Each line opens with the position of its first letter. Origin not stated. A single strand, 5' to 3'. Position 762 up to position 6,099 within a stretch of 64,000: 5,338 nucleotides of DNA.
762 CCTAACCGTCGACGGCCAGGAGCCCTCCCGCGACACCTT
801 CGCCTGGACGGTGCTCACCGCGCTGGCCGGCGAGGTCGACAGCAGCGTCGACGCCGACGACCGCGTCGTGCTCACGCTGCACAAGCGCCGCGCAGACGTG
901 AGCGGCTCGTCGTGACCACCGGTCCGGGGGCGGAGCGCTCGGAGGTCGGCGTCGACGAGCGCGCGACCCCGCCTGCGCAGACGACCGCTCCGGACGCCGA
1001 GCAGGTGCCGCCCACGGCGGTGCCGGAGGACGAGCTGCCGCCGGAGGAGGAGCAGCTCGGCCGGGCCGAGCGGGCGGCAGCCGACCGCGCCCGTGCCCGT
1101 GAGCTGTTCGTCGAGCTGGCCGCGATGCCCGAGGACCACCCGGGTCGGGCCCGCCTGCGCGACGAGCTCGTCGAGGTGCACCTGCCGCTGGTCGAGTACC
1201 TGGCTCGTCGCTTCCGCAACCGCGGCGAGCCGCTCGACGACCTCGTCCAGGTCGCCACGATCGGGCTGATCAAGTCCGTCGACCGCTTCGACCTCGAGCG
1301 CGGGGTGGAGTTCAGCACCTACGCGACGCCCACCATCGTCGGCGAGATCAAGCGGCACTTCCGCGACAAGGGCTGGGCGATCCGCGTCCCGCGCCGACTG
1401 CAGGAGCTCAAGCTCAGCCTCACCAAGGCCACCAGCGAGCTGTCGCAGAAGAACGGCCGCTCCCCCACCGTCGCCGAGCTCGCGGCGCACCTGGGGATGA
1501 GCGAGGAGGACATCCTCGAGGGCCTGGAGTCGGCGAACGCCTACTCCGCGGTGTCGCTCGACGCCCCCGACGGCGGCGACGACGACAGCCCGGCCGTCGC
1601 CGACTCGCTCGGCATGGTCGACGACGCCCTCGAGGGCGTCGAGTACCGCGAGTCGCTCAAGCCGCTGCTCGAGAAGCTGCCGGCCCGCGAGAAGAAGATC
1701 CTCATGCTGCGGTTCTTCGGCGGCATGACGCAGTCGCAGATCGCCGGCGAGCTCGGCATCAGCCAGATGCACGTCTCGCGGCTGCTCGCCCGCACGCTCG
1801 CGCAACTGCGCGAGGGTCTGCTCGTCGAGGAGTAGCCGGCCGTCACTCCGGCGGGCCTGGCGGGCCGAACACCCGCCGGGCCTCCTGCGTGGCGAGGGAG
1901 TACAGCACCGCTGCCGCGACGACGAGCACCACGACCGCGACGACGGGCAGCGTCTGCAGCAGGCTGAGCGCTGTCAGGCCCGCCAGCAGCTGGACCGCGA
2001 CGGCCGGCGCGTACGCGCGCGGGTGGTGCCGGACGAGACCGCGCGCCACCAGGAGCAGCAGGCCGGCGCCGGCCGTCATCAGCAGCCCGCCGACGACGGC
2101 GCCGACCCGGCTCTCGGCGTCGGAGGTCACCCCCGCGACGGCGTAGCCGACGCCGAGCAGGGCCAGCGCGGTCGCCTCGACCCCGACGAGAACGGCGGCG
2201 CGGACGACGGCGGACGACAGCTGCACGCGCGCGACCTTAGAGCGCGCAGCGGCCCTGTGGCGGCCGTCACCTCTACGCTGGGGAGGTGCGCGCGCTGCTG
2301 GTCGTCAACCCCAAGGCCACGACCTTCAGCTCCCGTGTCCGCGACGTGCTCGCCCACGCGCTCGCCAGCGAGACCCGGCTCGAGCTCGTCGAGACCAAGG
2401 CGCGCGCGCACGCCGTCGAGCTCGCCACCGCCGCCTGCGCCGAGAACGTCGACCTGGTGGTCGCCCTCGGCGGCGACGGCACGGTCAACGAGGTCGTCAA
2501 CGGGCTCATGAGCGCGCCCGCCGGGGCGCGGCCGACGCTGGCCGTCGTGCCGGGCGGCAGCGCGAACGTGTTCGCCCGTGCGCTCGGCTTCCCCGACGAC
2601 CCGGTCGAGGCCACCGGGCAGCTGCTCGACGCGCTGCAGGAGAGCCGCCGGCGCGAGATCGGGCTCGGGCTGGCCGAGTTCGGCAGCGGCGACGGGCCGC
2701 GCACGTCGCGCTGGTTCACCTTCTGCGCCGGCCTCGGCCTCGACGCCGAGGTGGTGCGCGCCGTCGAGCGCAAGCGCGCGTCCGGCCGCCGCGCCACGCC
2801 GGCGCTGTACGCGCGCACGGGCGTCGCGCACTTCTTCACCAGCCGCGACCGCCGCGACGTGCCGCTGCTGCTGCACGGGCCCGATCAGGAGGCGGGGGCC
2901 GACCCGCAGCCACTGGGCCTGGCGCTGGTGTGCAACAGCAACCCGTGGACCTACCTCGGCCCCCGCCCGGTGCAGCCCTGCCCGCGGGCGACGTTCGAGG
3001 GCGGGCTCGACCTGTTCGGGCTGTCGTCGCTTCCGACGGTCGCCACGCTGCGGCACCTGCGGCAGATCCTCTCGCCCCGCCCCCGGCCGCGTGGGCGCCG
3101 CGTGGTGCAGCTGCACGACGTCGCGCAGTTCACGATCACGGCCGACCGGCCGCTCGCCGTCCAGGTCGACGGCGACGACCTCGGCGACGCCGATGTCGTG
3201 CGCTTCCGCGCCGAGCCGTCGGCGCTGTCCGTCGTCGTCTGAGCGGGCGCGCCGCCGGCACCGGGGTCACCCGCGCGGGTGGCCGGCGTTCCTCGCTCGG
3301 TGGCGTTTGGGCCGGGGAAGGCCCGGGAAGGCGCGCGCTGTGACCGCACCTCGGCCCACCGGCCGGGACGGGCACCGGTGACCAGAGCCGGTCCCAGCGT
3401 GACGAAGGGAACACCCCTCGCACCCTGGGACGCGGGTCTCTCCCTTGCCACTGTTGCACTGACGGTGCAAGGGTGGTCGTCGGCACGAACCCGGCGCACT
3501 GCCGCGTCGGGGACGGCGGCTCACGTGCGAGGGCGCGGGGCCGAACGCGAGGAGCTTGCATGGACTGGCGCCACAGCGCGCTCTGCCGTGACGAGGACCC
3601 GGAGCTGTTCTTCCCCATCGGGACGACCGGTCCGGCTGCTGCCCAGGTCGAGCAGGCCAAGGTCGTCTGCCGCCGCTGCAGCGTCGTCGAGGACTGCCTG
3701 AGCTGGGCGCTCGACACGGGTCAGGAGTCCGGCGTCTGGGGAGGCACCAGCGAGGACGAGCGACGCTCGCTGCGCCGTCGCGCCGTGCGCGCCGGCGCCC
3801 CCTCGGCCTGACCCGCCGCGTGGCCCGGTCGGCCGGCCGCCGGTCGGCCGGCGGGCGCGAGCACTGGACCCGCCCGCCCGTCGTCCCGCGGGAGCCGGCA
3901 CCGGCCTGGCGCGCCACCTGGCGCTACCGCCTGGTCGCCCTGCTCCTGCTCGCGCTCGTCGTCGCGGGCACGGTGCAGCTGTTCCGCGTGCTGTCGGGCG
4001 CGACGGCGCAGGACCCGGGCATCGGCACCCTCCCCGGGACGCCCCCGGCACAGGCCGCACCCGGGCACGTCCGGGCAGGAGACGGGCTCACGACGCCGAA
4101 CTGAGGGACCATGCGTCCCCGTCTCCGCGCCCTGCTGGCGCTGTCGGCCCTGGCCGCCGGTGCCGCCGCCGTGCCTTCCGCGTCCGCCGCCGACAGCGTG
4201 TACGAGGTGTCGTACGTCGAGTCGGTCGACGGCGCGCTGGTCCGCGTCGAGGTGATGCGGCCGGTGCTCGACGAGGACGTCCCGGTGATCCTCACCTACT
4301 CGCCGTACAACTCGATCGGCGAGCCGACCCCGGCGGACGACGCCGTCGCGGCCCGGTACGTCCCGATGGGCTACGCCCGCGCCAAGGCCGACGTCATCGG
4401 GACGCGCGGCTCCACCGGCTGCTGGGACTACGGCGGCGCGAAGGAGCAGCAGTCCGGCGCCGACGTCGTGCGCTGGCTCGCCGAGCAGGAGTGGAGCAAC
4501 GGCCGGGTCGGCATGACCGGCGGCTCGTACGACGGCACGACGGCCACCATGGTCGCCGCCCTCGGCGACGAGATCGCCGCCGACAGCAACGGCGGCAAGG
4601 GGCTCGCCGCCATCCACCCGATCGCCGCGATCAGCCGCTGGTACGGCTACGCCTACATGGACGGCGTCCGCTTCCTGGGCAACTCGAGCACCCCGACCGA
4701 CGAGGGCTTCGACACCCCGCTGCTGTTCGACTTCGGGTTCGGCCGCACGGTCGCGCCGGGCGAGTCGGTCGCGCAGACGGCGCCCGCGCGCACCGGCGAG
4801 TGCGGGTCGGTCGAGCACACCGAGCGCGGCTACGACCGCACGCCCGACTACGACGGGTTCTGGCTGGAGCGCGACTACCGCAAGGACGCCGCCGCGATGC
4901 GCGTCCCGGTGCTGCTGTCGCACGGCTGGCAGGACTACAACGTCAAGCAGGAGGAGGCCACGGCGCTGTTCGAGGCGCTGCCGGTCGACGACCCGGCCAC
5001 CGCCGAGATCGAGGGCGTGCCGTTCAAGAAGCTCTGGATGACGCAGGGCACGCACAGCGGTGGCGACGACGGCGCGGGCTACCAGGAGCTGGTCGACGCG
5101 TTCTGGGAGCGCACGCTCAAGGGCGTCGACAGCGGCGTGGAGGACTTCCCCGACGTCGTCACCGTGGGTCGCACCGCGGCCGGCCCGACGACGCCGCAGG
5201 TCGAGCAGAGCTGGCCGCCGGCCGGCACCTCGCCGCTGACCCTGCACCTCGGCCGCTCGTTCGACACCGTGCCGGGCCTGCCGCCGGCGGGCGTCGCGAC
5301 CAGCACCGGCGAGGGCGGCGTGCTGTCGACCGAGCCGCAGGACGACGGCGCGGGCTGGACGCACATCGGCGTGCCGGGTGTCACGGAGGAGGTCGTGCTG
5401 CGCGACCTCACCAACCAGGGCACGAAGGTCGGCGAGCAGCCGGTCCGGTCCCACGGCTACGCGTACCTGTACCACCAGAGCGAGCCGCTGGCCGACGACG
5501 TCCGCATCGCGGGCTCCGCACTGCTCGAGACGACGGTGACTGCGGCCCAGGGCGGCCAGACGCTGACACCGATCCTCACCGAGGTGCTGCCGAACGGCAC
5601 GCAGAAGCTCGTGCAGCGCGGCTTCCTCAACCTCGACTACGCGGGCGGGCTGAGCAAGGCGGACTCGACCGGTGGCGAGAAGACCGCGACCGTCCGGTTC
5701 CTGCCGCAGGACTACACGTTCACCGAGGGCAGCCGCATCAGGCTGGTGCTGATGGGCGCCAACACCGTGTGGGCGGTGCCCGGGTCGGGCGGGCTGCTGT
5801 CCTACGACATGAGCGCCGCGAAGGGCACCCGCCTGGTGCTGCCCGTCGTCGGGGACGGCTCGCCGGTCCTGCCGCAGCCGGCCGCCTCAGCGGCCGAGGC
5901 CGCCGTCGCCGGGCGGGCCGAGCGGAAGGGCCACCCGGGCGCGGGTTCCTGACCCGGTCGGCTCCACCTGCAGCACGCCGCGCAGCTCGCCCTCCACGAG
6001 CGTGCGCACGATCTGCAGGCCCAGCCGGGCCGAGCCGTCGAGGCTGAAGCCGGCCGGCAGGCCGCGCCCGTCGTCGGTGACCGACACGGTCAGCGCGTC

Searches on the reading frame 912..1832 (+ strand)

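Call 55: search_protein_families(library=pfam, proteins=[window:912-1832:+], max_evalue=0.001)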
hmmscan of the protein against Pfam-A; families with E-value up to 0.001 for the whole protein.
window:912-1832:+ (307 aa): 8 families
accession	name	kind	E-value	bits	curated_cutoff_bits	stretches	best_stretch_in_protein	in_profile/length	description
PF04542.20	Sigma70_r2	-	2.3e-21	75.8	24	1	86-155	1-70/71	Sigma-70 region 2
PF04545.22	Sigma70_r4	-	6e-19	67.7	24.1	1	252-301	1-50/50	Sigma-70, region 4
PF04539.22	Sigma70_r3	-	8.6e-17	61.5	25.3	1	170-226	6-62/78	Sigma-70 region 3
PF08281.18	Sigma70_r4_2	-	6.2e-12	45.4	25.7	1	252-299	7-54/54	Sigma-70, region 4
PF13384.12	HTH_23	-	3.6e-06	27.1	24.6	1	260-295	5-41/50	Homeodomain-like domain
PF07638.17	Sigma70_ECF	-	0.00013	22.4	21.1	0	236-293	117-173/185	ECF sigma factor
PF13545.12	HTH_Crp_2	-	0.0005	20.4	27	0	271-294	22-45/70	Crp-like helix-turn-helix domain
PF13412.12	HTH_24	-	0.00061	19.8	21.9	0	270-293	16-39/48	Winged helix-turn-helix DNA-binding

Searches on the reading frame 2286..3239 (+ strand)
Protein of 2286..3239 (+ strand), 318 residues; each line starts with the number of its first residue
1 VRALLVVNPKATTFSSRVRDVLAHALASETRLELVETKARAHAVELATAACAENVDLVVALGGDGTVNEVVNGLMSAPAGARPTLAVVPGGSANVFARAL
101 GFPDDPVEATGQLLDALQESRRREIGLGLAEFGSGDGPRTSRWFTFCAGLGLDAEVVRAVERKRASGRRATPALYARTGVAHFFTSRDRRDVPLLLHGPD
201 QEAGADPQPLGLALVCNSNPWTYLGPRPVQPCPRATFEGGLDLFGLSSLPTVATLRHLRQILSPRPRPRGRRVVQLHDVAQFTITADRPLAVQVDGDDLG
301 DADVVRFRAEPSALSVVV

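Call 55: search_protein_families(library=pfam, proteins=[window:2286-3239:+], max_evalue=0.001)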
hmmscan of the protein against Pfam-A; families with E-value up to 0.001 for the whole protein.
window:2286-3239:+ (318 aa): 3 families
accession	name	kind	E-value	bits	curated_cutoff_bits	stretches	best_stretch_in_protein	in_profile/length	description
PF00781.29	DAGK_cat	-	8.4e-28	96.9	23.6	1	2-116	1-115/125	Diacylglycerol kinase catalytic domain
PF19279.4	YegS_C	-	5e-05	23.5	27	1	150-317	5-157/158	YegS C-terminal NAD kinase beta sandwich-like domain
PF01513.26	NAD_kinase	-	0.00014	22.6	25.5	1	16-74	34-92/130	ATP-NAD kinase N-terminal domain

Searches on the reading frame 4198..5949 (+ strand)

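Call 55: search_protein_families(library=pfam, proteins=[window:4198-5949:+], max_evalue=0.001)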
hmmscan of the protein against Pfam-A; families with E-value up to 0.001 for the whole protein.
window:4198-5949:+ (584 aa): 3 families
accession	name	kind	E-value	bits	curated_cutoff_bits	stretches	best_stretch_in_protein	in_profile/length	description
PF02129.25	Peptidase_S15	-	1.5e-53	182.6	23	1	11-287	1-261/262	X-Pro dipeptidyl-peptidase (S15 family)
PF08530.16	PepX_C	-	9.7e-11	42.4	22.5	1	316-531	5-189/217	X-Pro dipeptidyl-peptidase C-terminal non-catalytic domain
PF00326.27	Peptidase_S9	-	6.4e-07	29.5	22.6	0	219-307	127-210/213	Prolyl oligopeptidase family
